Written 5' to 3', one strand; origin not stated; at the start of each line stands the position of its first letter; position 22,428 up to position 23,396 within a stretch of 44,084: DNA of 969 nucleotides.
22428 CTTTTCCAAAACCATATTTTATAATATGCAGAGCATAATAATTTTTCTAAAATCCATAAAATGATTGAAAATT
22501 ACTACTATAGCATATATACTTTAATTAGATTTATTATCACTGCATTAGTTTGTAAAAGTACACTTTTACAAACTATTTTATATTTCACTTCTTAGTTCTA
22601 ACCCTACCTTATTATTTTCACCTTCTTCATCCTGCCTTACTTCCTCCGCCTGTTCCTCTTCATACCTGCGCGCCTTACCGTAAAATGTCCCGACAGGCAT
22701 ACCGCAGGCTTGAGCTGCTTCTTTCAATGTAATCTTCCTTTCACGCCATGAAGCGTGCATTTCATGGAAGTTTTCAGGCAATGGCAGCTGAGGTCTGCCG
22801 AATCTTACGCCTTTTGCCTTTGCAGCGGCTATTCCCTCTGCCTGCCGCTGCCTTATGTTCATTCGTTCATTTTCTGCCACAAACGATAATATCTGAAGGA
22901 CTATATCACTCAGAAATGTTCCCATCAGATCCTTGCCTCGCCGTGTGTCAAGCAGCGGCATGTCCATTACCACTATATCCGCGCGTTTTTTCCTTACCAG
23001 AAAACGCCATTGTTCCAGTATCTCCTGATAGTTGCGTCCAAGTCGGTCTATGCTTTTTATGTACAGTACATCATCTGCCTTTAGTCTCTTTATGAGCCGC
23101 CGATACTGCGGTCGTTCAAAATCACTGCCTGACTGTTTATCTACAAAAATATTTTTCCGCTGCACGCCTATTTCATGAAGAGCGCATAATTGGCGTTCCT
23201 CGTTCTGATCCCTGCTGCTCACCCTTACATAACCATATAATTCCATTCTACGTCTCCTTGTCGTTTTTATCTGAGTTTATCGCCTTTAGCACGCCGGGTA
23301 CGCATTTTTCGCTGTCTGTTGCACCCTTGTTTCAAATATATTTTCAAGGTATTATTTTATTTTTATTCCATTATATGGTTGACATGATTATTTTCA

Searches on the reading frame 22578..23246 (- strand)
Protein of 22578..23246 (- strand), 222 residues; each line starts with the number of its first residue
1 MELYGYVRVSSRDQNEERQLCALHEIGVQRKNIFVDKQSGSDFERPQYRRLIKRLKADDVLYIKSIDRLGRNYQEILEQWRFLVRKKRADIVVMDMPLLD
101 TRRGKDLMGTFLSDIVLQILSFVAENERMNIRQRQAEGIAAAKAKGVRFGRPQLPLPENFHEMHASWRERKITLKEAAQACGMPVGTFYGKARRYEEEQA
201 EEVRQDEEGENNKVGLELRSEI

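Call 5: search_protein_families(library=pfam, proteins=[window:22578-23246:-], max_evalue=0.01)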
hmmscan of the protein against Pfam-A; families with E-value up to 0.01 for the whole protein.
window:22578-23246:- (222 aa): 1 family
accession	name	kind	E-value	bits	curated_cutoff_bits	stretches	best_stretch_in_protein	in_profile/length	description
PF00239.26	Resolvase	-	2.5e-30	105.9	23.3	1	4-147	2-144/145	Resolvase, N terminal domain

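Call 6: find_encoding_contigs(protein=window:22578-23246:-, flank=3000, max_places=10)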
Protein window:22578-23246:- (222 aa): no gene with exactly this product is on record in the collection.

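Call 10: find_homologous_proteins(query=window:22578-23246:-, max_evalue=1e-20)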
Query window:22578-23246:- (222 aa): 8000 proteins with E <= 1e-20 among 8000 candidates; the best 120 are listed.
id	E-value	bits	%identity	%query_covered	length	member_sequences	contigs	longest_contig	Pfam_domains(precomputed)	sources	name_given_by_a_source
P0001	4.9e-130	449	93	99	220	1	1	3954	PF00239.27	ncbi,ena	-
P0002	7.7e-128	442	92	99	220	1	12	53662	PF00239.27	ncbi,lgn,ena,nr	ncbi:MAG: recombinase family protein [Firmicutes bacterium]|nr:recombinase family protein [Bacillota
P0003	7.3e-127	439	92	99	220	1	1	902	PF00239.27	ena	-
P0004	1.6e-126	438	91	99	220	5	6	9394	PF00239.27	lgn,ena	-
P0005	1.1e-121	422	88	99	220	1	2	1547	PF00239.27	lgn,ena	-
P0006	2.6e-121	421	87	99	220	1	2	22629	PF00239.27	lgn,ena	-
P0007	1.5e-119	415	90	95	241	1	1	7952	PF00239.27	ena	-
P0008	3.6e-119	414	90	95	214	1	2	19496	PF00239.27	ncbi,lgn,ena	-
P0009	7.0e-119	413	90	95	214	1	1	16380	PF00239.27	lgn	-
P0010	1.9e-118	412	89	94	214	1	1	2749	PF00239.27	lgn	-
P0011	2.5e-118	411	89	95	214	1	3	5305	PF00239.27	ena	-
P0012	2.5e-118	411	90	95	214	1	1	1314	PF00239.27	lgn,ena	-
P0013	1.3e-117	409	89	95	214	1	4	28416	PF00239.27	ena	-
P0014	2.9e-117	408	87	95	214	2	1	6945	PF00239.27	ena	-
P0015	1.5e-115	402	86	95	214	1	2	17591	PF00239.27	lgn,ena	-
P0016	2.6e-115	401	92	89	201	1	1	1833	PF00239.27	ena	-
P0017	3.8e-115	401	86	95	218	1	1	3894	PF00239.27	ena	-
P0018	5.1e-112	391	71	88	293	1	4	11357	PF00239.27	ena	-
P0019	4.7e-111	387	93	86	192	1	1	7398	PF00239.27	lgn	-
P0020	1.3e-104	366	78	93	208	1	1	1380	PF00239.27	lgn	-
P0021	1.3e-102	360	85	86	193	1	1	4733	PF00239.27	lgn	-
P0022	7.1e-102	357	79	88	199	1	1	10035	PF00239.27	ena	-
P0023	9.8e-102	357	79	88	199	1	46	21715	PF00239.27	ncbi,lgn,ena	-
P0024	1.1e-101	357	79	88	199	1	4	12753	PF00239.27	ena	-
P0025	1.3e-101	356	79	88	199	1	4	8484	PF00239.27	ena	-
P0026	1.6e-101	356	69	90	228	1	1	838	PF00239.27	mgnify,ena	mgnify:CR=1 FL=1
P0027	1.9e-101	356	79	88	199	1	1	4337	PF00239.27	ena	-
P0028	2.6e-101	356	79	88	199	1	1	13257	PF00239.27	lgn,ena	-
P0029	3.4e-101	355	78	88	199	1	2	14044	PF00239.27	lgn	-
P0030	3.4e-101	355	78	88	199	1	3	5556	PF00239.27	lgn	-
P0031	3.5e-101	355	78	88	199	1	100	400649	PF00239.27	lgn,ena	-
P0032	3.6e-101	355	78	88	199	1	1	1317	PF00239.27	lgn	-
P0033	4.8e-101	355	78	88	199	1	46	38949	PF00239.27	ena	-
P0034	6.3e-101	354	78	88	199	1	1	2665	PF00239.27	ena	-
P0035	8.3e-101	354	78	88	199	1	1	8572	PF00239.27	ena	-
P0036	8.7e-101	354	78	88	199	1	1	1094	PF00239.27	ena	-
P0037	9.6e-101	354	78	88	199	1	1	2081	PF00239.27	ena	-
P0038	9.7e-101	354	76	87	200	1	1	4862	PF00239.27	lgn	-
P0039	9.8e-101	354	78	88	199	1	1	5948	PF00239.27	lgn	-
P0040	9.8e-101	354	77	87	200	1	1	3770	PF00239.27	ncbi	-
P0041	9.9e-101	354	79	88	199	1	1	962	PF00239.27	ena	-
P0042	1.1e-100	353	78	88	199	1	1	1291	PF00239.27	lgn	-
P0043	1.3e-100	353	78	88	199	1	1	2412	PF00239.27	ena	-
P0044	1.3e-100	353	78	88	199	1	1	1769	PF00239.27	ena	-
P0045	1.5e-100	353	78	88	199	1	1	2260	PF00239.27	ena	-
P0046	1.6e-100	353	78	88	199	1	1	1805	PF00239.27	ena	-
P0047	1.7e-100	353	77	88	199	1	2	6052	PF00239.27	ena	-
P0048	1.8e-100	353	77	89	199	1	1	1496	PF00239.27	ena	-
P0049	2.2e-100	353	78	88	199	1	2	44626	PF00239.27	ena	-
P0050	2.3e-100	352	78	88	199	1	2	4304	PF00239.27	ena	-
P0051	2.4e-100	352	78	88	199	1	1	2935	PF00239.27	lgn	-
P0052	2.4e-100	352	77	88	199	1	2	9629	PF00239.27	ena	-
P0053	2.4e-100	352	78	88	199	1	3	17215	PF00239.27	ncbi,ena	-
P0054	2.9e-100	352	76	89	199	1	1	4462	PF00239.27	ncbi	-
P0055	3.0e-100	352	77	89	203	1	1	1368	PF00239.27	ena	-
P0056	3.1e-100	352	78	87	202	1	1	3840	PF00239.27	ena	-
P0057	3.3e-100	352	77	88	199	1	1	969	PF00239.27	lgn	-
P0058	3.5e-100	352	77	88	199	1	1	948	PF00239.27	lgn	-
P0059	3.8e-100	352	78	88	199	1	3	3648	PF00239.27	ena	-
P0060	4.1e-100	352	78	88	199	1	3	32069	PF00239.27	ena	-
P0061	4.2e-100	352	77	88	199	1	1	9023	PF00239.27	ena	-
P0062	4.3e-100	352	77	88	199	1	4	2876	PF00239.27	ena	-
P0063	5.5e-100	351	77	87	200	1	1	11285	PF00239.27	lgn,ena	-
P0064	6.1e-100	351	77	87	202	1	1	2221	PF00239.27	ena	-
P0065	6.5e-100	351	78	88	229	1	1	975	PF00239.27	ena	-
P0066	7.3e-100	351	78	88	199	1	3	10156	PF00239.27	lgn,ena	-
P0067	7.9e-100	351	77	88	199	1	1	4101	PF00239.27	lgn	-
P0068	8.4e-100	351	77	87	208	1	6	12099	PF00239.27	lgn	-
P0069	8.6e-100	351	77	88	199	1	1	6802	PF00239.27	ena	-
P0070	8.8e-100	351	78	87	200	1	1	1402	PF00239.27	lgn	-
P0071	8.9e-100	351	78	88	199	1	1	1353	PF00239.27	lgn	-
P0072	9.1e-100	351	77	87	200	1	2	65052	PF00239.27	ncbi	-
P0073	1.2e-99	350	77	88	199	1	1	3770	PF00239.27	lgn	-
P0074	1.2e-99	350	77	88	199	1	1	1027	PF00239.27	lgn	-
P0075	1.2e-99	350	78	88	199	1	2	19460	PF00239.27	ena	-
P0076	1.4e-99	350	77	88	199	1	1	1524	PF00239.27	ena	-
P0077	1.5e-99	350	76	88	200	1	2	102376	PF00239.27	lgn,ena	-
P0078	1.5e-99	350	77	88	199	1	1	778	PF00239.27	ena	-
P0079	1.6e-99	350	77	88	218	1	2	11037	PF00239.27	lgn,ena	-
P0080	1.6e-99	350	77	88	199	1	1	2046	PF00239.27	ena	-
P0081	1.6e-99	350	77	88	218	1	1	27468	PF00239.27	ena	-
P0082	1.6e-99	350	78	87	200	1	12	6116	PF00239.27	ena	-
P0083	1.6e-99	350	78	88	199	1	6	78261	PF00239.27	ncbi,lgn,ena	-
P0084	1.6e-99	350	78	87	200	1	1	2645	PF00239.27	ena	-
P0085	1.8e-99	350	78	87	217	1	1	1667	PF00239.27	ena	-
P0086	2.0e-99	349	77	89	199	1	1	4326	PF00239.27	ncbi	-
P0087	2.1e-99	349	78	88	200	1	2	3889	PF00239.27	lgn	-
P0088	2.1e-99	349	77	88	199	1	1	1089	PF00239.27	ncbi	-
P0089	2.2e-99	349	78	88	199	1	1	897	PF00239.27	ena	-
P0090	2.2e-99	349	77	88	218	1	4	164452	PF00239.27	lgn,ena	-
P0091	2.5e-99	349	77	88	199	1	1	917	PF00239.27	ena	-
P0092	2.5e-99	349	77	88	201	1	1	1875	PF00239.27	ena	-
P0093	2.8e-99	349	77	88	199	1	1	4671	PF00239.27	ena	-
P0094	3.1e-99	349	77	88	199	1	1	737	PF00239.27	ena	-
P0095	3.1e-99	349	76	88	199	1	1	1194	PF00239.27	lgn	-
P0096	3.2e-99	349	75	90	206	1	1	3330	PF00239.27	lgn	-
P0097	3.2e-99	349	76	88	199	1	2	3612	PF00239.27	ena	-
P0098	3.3e-99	349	77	88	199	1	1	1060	PF00239.27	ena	-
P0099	3.3e-99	349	77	87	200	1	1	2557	PF00239.27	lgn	-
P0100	3.4e-99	349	75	88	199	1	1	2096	PF00239.27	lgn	-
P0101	3.5e-99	349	77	87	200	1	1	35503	PF00239.27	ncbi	-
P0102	3.8e-99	348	76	88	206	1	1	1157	PF00239.27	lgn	-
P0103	4.0e-99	348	78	88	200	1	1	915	PF00239.27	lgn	-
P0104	4.1e-99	348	78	88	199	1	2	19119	PF00239.27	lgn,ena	-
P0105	4.1e-99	348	78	87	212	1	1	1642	PF00239.27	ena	-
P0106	4.1e-99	348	76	88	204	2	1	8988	PF00239.27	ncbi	-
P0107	4.2e-99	348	76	88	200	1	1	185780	PF00239.27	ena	-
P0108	4.3e-99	348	76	88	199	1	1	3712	PF00239.27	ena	-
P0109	4.4e-99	348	76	88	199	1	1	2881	PF00239.27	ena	-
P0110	4.4e-99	348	77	88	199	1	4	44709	PF00239.27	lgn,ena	-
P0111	4.6e-99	348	76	88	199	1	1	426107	PF00239.27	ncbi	-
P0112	5.1e-99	348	77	87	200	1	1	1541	PF00239.27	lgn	-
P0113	5.2e-99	348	76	88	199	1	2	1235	PF00239.27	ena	-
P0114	5.3e-99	348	76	88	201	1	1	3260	PF00239.27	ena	-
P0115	5.6e-99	348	77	88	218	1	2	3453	PF00239.27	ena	-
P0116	5.7e-99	348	76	88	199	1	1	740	PF00239.27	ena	-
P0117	5.8e-99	348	76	88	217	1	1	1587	PF00239.27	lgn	-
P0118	5.8e-99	348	76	88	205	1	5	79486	PF00239.27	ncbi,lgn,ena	-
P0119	5.9e-99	348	77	88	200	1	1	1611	PF00239.27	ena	-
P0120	6.0e-99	348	77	87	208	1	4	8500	PF00239.27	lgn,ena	-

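Call 11: find_encoding_contigs(protein=P0002, flank=3000, max_places=10)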
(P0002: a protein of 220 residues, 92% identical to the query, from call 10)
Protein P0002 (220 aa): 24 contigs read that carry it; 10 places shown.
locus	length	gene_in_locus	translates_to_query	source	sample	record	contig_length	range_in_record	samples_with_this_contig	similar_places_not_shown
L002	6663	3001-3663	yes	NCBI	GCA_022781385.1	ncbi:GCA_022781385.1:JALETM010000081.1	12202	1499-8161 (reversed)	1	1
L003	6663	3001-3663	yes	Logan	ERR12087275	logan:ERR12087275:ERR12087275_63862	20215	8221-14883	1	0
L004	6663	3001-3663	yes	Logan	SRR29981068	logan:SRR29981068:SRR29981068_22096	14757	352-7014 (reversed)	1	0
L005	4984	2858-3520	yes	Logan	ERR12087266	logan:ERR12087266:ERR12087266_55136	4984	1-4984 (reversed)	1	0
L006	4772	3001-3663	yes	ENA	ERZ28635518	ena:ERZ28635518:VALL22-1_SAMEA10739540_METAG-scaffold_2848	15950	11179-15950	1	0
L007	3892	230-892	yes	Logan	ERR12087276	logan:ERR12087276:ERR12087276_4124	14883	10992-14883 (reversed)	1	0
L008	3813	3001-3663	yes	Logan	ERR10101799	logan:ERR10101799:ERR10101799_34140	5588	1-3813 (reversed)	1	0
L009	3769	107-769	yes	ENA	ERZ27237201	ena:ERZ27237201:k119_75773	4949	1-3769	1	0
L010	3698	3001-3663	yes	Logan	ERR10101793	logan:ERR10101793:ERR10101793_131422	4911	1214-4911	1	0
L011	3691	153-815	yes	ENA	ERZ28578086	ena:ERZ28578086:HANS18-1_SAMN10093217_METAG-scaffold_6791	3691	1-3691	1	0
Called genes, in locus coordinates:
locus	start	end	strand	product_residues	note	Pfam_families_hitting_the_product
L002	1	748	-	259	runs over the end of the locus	PF00005:ABC_tran, PF02463:SMC_N (weak), PF13304:AAA_21 (weak)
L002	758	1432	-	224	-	PF00528:BPD_transp_1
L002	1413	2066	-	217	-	PF00528:BPD_transp_1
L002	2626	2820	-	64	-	-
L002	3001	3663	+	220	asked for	PF00239:Resolvase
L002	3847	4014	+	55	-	PF20038:HTH_59 (weak)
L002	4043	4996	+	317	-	PF13240:Zn_Ribbon_1, PF13248:Zn_ribbon_3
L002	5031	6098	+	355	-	-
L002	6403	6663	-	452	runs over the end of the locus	PF13173:AAA_14, PF13635:DUF4143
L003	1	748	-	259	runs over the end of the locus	PF00005:ABC_tran, PF02463:SMC_N (weak), PF13304:AAA_21 (weak)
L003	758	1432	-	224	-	PF00528:BPD_transp_1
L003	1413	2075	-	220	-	PF00528:BPD_transp_1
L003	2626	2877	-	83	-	-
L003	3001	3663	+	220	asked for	PF00239:Resolvase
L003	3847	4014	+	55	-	PF20038:HTH_59 (weak)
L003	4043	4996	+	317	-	PF13240:Zn_Ribbon_1, PF13248:Zn_ribbon_3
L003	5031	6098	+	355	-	-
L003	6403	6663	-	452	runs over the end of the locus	PF13173:AAA_14, PF13635:DUF4143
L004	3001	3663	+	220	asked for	PF00239:Resolvase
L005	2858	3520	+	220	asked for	PF00239:Resolvase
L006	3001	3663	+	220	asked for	PF00239:Resolvase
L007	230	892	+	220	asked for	PF00239:Resolvase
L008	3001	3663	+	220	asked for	PF00239:Resolvase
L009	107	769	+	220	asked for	PF00239:Resolvase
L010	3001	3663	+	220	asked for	PF00239:Resolvase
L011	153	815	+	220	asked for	PF00239:Resolvase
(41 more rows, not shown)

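Call 12: find_encoding_contigs(protein=P0004, flank=3000, max_places=10)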
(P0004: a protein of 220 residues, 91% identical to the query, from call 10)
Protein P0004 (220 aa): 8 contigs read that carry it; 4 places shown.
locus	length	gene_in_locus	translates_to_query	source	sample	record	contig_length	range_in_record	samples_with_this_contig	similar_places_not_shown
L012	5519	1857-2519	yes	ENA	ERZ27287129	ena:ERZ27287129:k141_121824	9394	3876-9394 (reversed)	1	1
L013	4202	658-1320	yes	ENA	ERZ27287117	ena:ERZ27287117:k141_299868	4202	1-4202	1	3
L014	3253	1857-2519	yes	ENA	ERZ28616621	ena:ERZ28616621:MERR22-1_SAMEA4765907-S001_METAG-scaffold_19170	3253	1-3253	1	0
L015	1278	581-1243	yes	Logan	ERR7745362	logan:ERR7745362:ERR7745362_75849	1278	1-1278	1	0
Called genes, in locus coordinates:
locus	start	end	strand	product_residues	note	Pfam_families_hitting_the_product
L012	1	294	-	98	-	?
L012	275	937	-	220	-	PF00528:BPD_transp_1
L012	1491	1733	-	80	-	-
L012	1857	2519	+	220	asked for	PF00239:Resolvase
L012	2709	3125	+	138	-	-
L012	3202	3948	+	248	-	-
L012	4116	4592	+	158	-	PF13151:DUF3990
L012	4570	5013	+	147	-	-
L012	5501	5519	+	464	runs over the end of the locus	PF00078:RVT_1, PF08388:GIIM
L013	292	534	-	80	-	-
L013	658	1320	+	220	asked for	PF00239:Resolvase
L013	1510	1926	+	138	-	-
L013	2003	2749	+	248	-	-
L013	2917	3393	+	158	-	PF13151:DUF3990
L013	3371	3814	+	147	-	-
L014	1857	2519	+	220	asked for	PF00239:Resolvase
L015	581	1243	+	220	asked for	PF00239:Resolvase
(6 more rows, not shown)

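Call 15: find_encoding_contigs(protein=P0031, flank=2500, max_places=10)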
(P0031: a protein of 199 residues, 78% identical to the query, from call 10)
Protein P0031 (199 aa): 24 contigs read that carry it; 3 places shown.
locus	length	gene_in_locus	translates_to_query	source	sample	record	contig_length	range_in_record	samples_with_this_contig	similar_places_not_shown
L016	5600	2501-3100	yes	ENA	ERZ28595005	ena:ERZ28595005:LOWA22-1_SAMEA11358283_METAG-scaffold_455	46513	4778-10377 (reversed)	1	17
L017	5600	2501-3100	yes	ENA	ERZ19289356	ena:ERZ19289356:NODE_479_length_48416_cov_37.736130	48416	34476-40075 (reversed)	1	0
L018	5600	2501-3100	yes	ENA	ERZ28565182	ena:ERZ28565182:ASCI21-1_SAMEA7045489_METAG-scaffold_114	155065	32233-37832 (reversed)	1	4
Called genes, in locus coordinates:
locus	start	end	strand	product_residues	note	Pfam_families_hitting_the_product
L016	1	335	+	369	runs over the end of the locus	-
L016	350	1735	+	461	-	PF18739:HEPN_Apea (weak)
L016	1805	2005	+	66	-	PF12728:HTH_17 (weak)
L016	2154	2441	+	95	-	-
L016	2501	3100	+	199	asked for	PF00239:Resolvase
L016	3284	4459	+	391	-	PF13421:Band_7_1, PF17032:Zn_ribbon_15 (faint), PF12773:DZR, PF13240:Zn_Ribbon_1 (weak)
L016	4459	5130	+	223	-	-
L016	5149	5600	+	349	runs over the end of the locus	-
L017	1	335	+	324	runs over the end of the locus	-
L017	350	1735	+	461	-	PF18739:HEPN_Apea (weak)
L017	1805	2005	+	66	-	PF12728:HTH_17 (weak)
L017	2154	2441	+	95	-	-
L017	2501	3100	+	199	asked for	PF00239:Resolvase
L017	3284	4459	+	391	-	PF13421:Band_7_1, PF17032:Zn_ribbon_15 (faint), PF12773:DZR, PF13240:Zn_Ribbon_1 (weak)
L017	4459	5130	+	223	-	-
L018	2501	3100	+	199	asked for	PF00239:Resolvase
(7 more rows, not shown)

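Call 22: search_protein_families(library=pfam, proteins=[L002:4043-4993:+, L002:5031-6095:+, L012:2709-3122:+, L012:3178-3945:+], max_evalue=0.001)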
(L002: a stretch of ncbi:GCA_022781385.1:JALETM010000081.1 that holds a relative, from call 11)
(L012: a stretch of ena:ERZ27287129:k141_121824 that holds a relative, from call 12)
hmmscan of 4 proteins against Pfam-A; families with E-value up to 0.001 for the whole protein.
L002:4043-4993:+ (317 aa): 3 families
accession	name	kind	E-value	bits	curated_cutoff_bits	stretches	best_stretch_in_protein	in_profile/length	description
PF13240.11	Zn_Ribbon_1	-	1.9e-08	34.3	25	1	7-27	2-22/23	zinc-ribbon domain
PF13248.11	Zn_ribbon_3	-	2.8e-08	33.4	27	1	4-27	2-25/26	zinc-ribbon domain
PF12773.13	DZR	-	0.00012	22.6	27.3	1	7-29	1-23/45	Double zinc ribbon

L002:5031-6095:+ (355 aa): 0 families

L012:2709-3122:+ (138 aa): 0 families

L012:3178-3945:+ (256 aa): 0 families

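Call 39: search_solved_structures(query=window:22578-23246:-, max_evalue=0.001, show_alignments=2)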
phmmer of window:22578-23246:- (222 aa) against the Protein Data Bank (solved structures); distinct sequences matched with E-value up to 0.001: 16.
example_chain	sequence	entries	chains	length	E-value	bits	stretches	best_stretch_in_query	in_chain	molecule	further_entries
2r0q_C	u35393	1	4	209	7.9e-31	110.5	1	3-163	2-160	Putative transposon Tn552 DNA-invertase bin3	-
5c32_B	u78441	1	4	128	2.3e-22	82.9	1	3-129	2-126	Putative transposon Tn552 DNA-invertase bin3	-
5c31_A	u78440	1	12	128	3.3e-22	82.4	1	3-129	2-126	Sin, putative plasmid resolvase dimer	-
5c34_B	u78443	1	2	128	8.6e-22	81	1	3-129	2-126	Putative transposon Tn552 DNA-invertase bin3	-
5c35_A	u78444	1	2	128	1.7e-21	80.1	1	3-129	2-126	Recombinase Sin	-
3pkz_A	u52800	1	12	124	1.3e-20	77.1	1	3-127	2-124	Recombinase Sin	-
1zr2_A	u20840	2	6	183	1.3e-18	70.6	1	1-153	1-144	Transposon gamma-delta resolvase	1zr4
2gm4_A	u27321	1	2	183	3.7e-18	69.2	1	1-153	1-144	Transposon gamma-delta resolvase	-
5cy1_A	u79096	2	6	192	1.4e-17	67.2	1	1-153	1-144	Transposon Tn3 resolvase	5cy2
1gdt_A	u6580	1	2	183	3.9e-17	65.8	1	1-152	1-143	PROTEIN (GAMMA DELTA RESOLVASE)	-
4m6f_A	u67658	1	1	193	7.5e-16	61.6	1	3-191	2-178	DNA-invertase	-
1gdr_A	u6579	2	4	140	1.3e-15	60.8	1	1-149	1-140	GAMMA DELTA-RESOLVASE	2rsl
3uj3_X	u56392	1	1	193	2.6e-15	59.8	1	3-191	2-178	DNA-invertase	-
2gm5_A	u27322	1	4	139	1.7e-13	53.9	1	3-140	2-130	Transposon gamma-delta resolvase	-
1ght_A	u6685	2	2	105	1.9e-11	47.2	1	1-78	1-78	TRANSPOSON GAMMA-DELTA RESOLVASE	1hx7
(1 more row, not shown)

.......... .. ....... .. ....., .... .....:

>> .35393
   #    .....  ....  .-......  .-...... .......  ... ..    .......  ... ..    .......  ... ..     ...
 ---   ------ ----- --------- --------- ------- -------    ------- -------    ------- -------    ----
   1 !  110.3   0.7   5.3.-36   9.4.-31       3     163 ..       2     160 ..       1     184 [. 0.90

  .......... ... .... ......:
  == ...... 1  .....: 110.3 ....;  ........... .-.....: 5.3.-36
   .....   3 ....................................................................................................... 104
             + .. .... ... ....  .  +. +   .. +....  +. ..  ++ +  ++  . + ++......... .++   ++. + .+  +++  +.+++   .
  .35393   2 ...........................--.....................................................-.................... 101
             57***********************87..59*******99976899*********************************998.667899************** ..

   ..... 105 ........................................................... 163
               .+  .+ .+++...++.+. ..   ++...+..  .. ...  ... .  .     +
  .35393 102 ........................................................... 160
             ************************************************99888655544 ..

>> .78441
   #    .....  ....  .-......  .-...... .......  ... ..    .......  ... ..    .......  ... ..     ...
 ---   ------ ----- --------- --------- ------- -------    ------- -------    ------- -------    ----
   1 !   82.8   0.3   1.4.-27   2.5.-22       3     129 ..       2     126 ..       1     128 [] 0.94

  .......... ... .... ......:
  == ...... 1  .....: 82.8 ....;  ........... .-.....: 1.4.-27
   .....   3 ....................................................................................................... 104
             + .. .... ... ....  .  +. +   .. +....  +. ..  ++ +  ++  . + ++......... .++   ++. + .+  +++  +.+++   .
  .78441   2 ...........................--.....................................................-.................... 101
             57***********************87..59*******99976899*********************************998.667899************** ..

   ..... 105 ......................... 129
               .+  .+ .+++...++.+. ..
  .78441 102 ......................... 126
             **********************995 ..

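Call 42: search_protein_families(library=padloc, proteins=[window:22578-23246:-], max_evalue=0.001)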
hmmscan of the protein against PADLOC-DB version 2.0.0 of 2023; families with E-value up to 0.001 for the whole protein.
window:22578-23246:- (222 aa): 0 families

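Call 43: search_protein_families(library=ncbifam, proteins=[window:22578-23246:-], max_evalue=0.001)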
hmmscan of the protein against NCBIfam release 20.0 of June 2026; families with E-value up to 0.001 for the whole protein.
window:22578-23246:- (222 aa): 5 families
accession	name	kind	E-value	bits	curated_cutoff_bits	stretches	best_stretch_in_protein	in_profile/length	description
NF041201.1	recomb_XisF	equivalog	1e-14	54.4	375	1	4-145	2-139/465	fdxN element excision recombinase XisF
NF009949.0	PRK13413.1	equivalog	5.3e-13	49.1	272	1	3-159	2-155/203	master DNA invertase Mpi family serine-type recombinase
NF033518.0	transpos_IS607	equivalog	9.5e-06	25.3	110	1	4-95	57-153/187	IS607 family transposase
NF047344.1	SCCmet_CcrA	equivalog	3.3e-05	23.2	700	1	5-145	6-144/442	cassette chromosome recombinase CcrA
NF049883.1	resolv_YneB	equivalog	0.00034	20.1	175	1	12-146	21-146/211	YneB family resolvase-like protein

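Call 53: find_encoding_contigs(protein=P0001, flank=2500, max_places=6)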
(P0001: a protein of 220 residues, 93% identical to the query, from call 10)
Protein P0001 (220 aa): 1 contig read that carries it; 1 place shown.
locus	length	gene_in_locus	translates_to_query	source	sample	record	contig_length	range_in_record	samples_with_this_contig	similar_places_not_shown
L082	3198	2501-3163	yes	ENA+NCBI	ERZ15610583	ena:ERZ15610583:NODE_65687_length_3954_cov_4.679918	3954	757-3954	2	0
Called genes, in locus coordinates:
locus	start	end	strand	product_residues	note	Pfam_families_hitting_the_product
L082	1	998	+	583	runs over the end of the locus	?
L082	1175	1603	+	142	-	PF22381:Staph_reg_Sar_Rot (weak), PF01047:MarR, PF01325:Fe_dep_repress (faint), PF09339:HTH_IclR (faint)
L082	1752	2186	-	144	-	-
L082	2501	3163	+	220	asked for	PF00239:Resolvase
